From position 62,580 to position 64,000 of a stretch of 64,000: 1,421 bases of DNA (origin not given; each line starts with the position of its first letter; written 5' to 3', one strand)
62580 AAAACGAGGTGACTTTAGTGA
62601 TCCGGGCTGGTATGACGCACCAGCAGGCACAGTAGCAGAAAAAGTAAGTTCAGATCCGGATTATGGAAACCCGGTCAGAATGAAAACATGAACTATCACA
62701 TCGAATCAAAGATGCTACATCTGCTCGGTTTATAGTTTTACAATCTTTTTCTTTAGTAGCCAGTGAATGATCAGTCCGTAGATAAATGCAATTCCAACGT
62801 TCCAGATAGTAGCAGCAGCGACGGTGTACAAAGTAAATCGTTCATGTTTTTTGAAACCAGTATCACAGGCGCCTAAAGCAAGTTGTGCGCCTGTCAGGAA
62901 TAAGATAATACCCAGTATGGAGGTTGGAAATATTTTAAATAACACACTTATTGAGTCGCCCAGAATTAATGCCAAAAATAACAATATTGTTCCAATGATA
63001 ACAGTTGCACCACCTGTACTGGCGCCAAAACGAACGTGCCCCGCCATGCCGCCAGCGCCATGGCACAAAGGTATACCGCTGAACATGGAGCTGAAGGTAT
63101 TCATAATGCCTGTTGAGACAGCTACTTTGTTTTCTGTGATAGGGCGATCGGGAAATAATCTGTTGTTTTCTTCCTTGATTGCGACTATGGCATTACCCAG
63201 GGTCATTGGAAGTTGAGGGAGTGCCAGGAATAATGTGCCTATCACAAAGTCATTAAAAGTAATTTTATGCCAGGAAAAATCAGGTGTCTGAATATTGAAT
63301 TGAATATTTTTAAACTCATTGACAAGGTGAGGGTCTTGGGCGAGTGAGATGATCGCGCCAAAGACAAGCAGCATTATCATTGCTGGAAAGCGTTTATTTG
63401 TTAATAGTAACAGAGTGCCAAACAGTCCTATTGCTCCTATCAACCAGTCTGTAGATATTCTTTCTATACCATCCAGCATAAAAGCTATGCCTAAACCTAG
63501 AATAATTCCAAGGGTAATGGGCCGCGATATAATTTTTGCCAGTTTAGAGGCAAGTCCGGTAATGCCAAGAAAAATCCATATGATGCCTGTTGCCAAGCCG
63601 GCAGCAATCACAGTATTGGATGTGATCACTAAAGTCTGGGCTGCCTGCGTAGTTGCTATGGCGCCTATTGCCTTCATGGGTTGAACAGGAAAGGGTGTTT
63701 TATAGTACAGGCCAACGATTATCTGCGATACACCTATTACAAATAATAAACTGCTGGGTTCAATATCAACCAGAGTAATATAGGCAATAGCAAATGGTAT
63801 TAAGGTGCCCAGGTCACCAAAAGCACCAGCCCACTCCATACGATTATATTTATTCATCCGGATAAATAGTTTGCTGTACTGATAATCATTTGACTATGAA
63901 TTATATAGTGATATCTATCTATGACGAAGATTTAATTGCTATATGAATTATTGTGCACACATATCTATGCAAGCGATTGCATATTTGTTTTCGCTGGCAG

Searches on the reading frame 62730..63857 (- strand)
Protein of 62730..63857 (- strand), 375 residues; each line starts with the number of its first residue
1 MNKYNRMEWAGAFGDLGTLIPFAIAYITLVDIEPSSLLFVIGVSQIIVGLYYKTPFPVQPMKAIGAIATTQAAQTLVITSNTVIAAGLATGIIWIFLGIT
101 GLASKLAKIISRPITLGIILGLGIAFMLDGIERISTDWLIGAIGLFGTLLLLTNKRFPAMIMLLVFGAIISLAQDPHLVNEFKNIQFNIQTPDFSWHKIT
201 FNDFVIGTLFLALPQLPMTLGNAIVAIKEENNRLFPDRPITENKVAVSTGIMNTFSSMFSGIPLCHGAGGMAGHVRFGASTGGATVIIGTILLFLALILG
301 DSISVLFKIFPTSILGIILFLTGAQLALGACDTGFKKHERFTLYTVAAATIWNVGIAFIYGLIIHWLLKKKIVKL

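Call 78: search_protein_families(library=pfam, proteins=[window:62730-63857:-], max_evalue=0.0001)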
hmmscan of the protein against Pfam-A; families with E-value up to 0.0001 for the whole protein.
window:62730-63857:- (375 aa): 1 family
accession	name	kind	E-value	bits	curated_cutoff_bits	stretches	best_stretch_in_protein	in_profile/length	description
PF16983.11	MFS_MOT1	-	1.5e-48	164.2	30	2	209-326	3-111/111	Molybdate transporter of MFS superfamily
